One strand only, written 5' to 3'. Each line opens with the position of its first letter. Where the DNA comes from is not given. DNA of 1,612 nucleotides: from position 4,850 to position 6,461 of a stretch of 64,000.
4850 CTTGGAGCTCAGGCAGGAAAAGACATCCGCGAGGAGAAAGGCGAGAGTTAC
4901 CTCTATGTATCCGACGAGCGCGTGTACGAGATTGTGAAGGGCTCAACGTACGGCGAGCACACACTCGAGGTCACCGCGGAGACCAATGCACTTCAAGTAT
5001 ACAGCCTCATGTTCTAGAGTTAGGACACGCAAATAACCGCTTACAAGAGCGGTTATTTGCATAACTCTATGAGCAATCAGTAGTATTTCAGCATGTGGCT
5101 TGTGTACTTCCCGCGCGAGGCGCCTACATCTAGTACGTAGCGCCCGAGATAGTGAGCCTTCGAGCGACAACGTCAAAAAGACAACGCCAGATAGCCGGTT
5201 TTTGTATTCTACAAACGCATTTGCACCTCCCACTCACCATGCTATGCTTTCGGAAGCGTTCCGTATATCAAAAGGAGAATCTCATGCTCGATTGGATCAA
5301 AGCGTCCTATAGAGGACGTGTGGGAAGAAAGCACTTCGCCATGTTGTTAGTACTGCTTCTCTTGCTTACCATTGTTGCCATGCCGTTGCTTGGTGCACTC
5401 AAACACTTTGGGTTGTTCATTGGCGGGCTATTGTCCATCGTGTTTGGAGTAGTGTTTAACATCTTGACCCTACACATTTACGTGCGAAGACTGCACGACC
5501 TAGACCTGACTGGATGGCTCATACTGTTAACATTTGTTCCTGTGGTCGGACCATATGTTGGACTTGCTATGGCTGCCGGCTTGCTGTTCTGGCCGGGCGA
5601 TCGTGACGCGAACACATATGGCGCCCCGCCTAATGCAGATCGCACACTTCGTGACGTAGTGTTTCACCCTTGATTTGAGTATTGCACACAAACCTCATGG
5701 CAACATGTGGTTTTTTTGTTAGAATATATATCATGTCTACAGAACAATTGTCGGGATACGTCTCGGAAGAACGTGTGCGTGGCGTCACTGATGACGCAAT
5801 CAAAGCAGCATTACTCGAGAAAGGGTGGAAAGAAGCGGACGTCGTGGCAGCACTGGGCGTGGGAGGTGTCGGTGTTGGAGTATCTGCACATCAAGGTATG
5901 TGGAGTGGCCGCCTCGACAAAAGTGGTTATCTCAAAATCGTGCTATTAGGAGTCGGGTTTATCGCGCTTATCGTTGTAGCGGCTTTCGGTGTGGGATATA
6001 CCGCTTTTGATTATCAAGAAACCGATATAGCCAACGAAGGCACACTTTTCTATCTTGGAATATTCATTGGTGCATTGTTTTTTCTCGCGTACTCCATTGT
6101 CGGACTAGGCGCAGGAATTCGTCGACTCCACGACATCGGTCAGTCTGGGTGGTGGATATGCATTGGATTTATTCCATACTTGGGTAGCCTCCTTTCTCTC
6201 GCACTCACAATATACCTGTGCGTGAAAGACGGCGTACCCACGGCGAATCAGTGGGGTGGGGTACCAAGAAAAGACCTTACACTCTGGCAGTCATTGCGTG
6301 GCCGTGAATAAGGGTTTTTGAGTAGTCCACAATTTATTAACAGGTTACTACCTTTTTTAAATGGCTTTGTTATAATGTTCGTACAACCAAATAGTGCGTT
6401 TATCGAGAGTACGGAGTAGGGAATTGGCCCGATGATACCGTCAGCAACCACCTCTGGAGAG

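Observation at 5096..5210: Conserved intergenic element of about 110 nt, copy A, upstream of a tandem DUF805 gene pair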

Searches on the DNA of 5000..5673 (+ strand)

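Call 7: search_rna_families(source=window, start=5000, end=5320, threshold=evalue, max_evalue=10, show_alignments=4)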
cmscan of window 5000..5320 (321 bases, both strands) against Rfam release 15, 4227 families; matches with E-value up to 10: 2.
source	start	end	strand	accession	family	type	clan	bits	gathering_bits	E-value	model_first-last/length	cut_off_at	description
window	5026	5063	-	RF03705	mir-1278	Gene; miRNA;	-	17.5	61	0.6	1-77/77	no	mir-1278 microRNA precursor family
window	5000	5060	+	RF00106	RNAI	Gene; antisense;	-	16.4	47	0.95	24-102/102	5'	RNAI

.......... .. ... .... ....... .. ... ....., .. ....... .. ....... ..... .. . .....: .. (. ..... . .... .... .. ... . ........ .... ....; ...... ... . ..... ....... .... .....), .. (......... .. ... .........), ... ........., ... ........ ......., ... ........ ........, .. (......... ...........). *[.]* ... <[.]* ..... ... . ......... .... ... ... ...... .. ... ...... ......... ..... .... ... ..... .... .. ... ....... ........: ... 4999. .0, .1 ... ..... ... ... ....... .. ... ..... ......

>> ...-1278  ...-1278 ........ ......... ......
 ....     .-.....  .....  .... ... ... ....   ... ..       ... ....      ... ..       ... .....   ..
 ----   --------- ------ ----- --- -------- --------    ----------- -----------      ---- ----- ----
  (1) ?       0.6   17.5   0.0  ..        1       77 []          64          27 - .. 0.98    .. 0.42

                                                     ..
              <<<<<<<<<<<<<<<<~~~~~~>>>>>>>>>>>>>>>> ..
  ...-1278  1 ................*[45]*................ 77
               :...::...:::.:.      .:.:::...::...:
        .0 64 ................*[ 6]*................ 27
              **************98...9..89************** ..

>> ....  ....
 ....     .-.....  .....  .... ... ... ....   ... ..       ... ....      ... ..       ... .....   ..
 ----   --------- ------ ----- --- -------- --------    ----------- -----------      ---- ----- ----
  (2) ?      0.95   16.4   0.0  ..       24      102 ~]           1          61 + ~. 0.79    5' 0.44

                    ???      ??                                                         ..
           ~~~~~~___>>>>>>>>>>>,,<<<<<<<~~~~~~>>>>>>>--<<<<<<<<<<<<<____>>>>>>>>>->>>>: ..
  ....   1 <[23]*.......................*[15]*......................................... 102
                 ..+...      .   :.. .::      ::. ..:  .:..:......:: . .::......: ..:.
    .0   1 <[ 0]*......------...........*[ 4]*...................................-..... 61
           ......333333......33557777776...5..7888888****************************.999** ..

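Call 55: build_rna_model(alignment_id=A5, structure=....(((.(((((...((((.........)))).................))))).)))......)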
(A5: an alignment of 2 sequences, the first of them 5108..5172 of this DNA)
Model R1 built from alignment A5 (2 sequences, 65 columns); structure: as given.
model positions 65; base pairs 12; branch points 0; effective number of sequences 1.93; information 0.862 bits per position. Calibrated on 0.2 Mb of random sequence (short: E-values are rough).
structure used (alignment columns):
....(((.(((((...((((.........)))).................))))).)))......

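Call 56: search_with_rna_model(model_id=R1, source=window, filters=off, max_evalue=10)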
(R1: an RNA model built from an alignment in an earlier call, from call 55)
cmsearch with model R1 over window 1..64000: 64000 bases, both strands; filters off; matches with E-value up to 10: 24.
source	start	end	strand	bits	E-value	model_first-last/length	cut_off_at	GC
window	5108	5172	+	91.2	2.2e-21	1-65/65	no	0.62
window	24192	24253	+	85.4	6.9e-20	1-65/65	no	0.58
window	26273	26299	+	14.2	0.17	1-65/65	no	0.63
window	37709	37766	-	12.5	0.49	1-65/65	no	0.55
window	30287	30348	-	11.4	0.9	1-65/65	no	0.48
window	54627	54656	-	10.4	1.7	1-65/65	no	0.37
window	56767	56786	+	10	2.1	17-36/65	no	0.55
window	37775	37829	-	9.6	2.7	1-65/65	no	0.56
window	37647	37703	-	9.5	2.8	1-65/65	no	0.53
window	2722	2772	+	9.5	2.9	1-65/65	no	0.41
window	43325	43344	+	9.2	3.3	1-65/65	no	0.7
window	37880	37934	-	9.1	3.5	1-65/65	no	0.58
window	48579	48609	-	8.9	4.2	1-65/65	no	0.52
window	25054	25086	-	8.7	4.6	1-65/65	no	0.61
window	3720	3777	-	8.4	5.4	1-65/65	no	0.48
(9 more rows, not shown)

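Call 58: search_with_rna_model(model_id=R1, sources=[L034, L035, L036, L037, L039, L040, L041, L042, L043, L044, L045, L046, L047, L048, L049, L050, L051, L052, L053, L054, L055, L056, L057, L058, L059, L060, L061, L062, L063, L064, L065, L066, L067, L068, L069, L070, L071, L072, L073, L074, L075, L076, L077, L078, L079, L080, L081, L082, L083, L084, L085, L086, L087, L088, L089, L090, L091, L092, L093, L094, L095, L096, L097, L098, L099, L100, L101, L102, L103, L104, L105, L106, L107, L108, L109, L110, L111, L112, L113, L114, L115, L116, L117, L118, L119, L120], max_evalue=1)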
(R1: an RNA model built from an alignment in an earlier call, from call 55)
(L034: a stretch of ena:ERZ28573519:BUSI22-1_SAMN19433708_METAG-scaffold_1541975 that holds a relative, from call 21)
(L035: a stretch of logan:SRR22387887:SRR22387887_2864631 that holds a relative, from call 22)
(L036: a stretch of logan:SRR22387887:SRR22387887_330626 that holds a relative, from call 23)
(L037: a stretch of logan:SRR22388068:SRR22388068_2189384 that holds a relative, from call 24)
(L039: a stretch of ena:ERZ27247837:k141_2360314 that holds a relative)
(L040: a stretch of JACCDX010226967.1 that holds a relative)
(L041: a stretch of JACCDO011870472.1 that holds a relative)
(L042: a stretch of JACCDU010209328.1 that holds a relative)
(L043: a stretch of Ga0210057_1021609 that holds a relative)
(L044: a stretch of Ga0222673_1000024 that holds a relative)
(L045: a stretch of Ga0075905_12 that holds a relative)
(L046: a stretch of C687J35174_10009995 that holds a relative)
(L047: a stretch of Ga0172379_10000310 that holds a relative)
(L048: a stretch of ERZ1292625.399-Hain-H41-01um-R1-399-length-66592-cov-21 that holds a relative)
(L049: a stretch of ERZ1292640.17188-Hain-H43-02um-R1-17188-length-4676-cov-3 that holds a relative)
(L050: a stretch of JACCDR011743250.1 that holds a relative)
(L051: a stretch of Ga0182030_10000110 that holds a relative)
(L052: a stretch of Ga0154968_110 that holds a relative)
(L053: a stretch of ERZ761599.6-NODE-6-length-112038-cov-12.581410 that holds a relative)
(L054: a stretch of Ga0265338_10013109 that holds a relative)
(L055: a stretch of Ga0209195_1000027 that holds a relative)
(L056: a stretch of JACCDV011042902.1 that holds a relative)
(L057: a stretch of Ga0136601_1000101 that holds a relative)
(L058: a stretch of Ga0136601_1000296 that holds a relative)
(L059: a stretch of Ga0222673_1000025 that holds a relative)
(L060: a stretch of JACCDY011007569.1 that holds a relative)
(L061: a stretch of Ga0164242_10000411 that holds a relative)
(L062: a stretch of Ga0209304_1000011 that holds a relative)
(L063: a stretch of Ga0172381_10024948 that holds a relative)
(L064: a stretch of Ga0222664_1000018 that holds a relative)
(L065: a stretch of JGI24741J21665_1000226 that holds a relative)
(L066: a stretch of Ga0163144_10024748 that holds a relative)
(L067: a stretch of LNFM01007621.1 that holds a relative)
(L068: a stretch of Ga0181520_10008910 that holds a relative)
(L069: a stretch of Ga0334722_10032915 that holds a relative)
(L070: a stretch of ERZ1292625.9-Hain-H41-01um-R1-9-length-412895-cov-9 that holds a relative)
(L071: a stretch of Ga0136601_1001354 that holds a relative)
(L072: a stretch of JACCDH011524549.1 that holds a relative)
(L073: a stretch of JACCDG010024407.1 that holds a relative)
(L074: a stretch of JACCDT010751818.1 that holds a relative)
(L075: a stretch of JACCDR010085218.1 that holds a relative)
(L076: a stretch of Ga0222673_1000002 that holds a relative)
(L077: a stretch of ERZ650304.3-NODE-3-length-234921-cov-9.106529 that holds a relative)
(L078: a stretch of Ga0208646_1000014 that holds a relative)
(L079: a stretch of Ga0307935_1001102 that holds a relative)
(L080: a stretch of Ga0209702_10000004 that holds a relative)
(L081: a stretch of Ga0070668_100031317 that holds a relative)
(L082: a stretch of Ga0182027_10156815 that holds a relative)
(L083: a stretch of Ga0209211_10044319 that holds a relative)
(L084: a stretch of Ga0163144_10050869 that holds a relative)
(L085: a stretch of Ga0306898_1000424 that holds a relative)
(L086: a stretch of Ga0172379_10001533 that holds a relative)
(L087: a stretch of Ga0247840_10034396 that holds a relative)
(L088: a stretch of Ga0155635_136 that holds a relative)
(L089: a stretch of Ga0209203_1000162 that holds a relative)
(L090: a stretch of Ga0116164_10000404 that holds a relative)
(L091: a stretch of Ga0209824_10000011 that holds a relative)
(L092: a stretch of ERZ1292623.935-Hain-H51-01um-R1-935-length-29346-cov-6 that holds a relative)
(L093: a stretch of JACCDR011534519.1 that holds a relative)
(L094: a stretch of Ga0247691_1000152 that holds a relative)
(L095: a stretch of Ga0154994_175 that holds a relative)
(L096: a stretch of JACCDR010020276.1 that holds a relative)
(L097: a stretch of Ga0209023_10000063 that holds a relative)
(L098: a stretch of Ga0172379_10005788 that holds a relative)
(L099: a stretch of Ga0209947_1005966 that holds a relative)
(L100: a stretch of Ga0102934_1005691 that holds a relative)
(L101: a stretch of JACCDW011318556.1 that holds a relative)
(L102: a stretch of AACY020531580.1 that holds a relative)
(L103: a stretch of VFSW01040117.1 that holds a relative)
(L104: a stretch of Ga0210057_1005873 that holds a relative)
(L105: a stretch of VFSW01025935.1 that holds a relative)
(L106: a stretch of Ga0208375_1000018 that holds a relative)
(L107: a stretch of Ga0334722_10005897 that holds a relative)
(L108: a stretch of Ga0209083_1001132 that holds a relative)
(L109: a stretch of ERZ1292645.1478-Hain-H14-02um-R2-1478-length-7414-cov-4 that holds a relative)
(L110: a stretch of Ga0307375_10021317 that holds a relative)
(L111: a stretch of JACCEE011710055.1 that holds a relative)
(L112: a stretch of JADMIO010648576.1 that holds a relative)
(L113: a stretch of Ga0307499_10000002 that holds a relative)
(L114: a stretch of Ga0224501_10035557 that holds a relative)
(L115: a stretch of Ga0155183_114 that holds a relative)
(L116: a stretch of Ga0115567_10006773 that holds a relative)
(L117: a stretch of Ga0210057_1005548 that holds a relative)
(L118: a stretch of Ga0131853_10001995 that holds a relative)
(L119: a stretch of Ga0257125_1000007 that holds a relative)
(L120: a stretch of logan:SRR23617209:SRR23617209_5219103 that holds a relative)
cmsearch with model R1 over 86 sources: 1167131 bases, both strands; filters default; matches with E-value up to 1: 0.
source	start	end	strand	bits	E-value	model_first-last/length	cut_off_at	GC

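Call 87: search_rna_families(sources=[L121, L123, L039], threshold=evalue, max_evalue=1)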
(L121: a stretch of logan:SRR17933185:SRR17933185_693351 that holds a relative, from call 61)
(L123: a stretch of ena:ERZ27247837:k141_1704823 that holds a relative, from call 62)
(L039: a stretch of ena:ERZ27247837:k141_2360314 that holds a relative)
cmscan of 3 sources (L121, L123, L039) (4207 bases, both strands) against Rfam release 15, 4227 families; matches with E-value up to 1: 6.
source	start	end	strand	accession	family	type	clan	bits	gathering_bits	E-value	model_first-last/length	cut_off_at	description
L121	296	377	-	RF00106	RNAI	Gene; antisense;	-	28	47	0.027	1-102/102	no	RNAI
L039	498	554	+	RF02844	RefA9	Gene; antisense;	-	25.2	49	0.94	1-64/64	no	Enterococcus sRNA A9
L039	521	606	-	RF01772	rnk_pseudo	Cis-reg; leader;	-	23.4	55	0.86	1-108/108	no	Pseudomonas rnk leader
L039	521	601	-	RF02076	STnc100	Gene; sRNA;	-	22.9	47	0.052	1-206/206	no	Gammaproteobacterial sRNA STnc100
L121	240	328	+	RF00106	RNAI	Gene; antisense;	-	21.9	47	0.67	1-102/102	no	RNAI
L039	527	595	-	RF00106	RNAI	Gene; antisense;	-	21.4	47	0.91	1-102/102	no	RNAI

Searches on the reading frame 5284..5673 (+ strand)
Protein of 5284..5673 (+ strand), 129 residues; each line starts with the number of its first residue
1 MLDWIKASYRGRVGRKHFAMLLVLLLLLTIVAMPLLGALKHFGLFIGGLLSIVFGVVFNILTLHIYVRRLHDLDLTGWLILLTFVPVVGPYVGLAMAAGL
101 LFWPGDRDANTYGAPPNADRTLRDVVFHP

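Call 16: find_encoding_contigs(protein=window:5284-5673:+, flank=3000, max_places=6)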
Protein window:5284-5673:+ (129 aa): 1 contig read that carries it; 1 place shown.
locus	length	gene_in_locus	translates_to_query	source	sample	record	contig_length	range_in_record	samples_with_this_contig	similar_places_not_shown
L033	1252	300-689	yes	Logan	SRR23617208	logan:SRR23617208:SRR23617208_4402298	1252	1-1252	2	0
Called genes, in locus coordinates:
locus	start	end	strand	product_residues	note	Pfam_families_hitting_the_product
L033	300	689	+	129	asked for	PF05656:DUF805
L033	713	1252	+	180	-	?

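Call 20: find_homologous_proteins(query=window:5284-5673:+, max_evalue=1e-10)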
Query window:5284-5673:+ (129 aa): 8 proteins with E <= 1e-10 among 198 candidates.
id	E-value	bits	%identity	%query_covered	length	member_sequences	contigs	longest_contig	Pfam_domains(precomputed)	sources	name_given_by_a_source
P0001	3.2e-63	230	100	85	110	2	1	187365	PF05656.21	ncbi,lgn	-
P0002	1.0e-62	228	78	100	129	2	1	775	PF05656.21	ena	-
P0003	8.1e-54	199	74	100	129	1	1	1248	PF05656.21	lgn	-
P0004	6.2e-52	193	67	100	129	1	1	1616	PF05656.21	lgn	-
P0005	1.1e-47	179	63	100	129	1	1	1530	PF05656.21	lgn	-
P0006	2.5e-46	175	62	100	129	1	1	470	PF05656.21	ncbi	-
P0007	4.8e-46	174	61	100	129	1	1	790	PF05656.21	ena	-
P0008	1.1e-44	170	59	100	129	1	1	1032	PF05656.21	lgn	-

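Call 21: find_encoding_contigs(protein=P0002, flank=3000)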
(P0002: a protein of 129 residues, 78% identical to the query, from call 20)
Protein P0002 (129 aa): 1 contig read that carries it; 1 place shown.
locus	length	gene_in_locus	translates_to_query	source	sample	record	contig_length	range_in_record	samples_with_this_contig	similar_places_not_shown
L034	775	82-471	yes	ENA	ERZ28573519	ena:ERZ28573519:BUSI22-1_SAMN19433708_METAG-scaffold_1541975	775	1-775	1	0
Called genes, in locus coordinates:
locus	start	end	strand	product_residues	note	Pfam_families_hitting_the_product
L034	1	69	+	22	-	?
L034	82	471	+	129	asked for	PF05656:DUF805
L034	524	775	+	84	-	?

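Call 22: find_encoding_contigs(protein=P0003, flank=3000)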
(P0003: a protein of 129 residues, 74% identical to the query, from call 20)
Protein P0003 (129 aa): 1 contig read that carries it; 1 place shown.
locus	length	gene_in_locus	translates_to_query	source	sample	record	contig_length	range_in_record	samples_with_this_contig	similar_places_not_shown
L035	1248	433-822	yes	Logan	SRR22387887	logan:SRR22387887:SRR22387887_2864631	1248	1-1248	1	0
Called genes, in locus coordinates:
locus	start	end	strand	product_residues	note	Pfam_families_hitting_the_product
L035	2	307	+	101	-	?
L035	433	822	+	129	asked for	PF05656:DUF805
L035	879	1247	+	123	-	?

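Call 23: find_encoding_contigs(protein=P0004, flank=3000)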
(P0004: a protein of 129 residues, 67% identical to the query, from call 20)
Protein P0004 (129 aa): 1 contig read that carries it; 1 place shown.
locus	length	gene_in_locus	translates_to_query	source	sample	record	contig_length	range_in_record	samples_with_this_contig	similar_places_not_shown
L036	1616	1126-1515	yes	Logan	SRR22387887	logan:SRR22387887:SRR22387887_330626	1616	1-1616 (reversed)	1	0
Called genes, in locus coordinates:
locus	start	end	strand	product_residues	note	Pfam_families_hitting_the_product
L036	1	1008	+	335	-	?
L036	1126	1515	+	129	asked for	PF05656:DUF805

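Call 24: find_encoding_contigs(protein=P0005, flank=3000)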
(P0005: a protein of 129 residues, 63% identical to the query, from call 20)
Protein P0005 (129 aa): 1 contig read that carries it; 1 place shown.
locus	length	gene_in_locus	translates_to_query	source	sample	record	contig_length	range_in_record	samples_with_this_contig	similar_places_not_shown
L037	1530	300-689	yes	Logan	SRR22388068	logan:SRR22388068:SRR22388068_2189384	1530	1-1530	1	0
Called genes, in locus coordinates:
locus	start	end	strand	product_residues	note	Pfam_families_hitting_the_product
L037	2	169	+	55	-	?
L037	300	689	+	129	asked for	PF05656:DUF805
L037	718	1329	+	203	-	PF05656:DUF805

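Call 29: search_protein_families(library=pfam, proteins=[window:5284-5673:+], max_evalue=0.01)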
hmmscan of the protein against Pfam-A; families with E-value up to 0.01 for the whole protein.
window:5284-5673:+ (129 aa): 1 family
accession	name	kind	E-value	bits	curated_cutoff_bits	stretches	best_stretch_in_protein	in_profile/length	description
PF05656.20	DUF805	-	4.2e-19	69.5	25.7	1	7-114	2-111/111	Protein of unknown function (DUF805)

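Call 30: find_encoding_contigs(protein=P0001, flank=10000, max_places=3)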
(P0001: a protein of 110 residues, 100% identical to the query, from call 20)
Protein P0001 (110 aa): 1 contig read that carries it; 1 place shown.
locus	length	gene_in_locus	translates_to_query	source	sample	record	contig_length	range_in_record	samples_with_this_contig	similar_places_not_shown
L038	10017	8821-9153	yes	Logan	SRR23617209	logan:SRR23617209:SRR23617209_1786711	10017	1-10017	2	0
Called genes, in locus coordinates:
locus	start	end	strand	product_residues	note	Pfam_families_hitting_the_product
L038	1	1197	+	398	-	?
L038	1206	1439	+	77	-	PF02823:ATP-synt_DE_N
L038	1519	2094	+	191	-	PF05638:T6SS_HCP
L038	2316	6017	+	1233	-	PF24547:DUF7601 (faint), PF01471:PG_binding_1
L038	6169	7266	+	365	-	PF00188:CAP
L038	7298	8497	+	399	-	PF08534:Redoxin, PF13905:Thioredoxin_8 (weak), PF17991:Thioredoxin_10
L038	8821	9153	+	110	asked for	PF05656:DUF805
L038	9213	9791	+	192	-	PF05656:DUF805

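Call 61: find_encoding_contigs(protein=P0008, flank=3000)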
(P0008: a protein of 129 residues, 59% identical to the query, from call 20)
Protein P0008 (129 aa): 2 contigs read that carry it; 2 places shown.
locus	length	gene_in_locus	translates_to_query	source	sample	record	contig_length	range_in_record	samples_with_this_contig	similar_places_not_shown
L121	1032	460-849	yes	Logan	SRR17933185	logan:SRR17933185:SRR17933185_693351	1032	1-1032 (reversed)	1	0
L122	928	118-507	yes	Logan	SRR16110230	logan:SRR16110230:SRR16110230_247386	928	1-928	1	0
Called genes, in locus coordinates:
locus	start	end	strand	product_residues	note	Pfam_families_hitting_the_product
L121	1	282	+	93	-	?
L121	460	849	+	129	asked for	PF05656:DUF805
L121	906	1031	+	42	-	?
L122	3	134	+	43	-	?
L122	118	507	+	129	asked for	PF05656:DUF805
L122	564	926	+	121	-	?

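Call 62: find_encoding_contigs(protein=P0007, flank=3000)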
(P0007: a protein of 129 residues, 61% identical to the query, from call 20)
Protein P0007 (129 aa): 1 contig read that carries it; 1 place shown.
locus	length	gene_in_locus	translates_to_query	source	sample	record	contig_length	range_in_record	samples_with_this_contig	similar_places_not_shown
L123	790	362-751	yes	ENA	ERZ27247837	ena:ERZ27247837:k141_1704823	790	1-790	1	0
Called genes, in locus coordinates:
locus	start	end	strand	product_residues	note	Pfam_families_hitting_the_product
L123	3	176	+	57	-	?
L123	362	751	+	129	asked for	PF05656:DUF805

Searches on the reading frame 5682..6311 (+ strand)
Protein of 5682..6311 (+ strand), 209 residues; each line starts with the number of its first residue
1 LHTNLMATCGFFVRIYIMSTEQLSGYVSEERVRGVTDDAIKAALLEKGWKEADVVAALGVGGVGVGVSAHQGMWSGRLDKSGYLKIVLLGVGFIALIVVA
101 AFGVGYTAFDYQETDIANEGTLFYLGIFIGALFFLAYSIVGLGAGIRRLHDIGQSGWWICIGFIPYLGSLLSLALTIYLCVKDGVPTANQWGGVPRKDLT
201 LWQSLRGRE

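Call 29: search_protein_families(library=pfam, proteins=[window:5682-6311:+], max_evalue=0.01)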
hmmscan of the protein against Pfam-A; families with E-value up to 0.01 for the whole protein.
window:5682-6311:+ (209 aa): 2 families
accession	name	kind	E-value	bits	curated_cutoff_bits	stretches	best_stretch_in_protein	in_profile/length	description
PF05656.20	DUF805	-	3.4e-19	69.8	25.7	1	74-192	4-110/111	Protein of unknown function (DUF805)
PF10762.14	DUF2583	-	4e-05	24.4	27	1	85-158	10-75/88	Protein of unknown function (DUF2583)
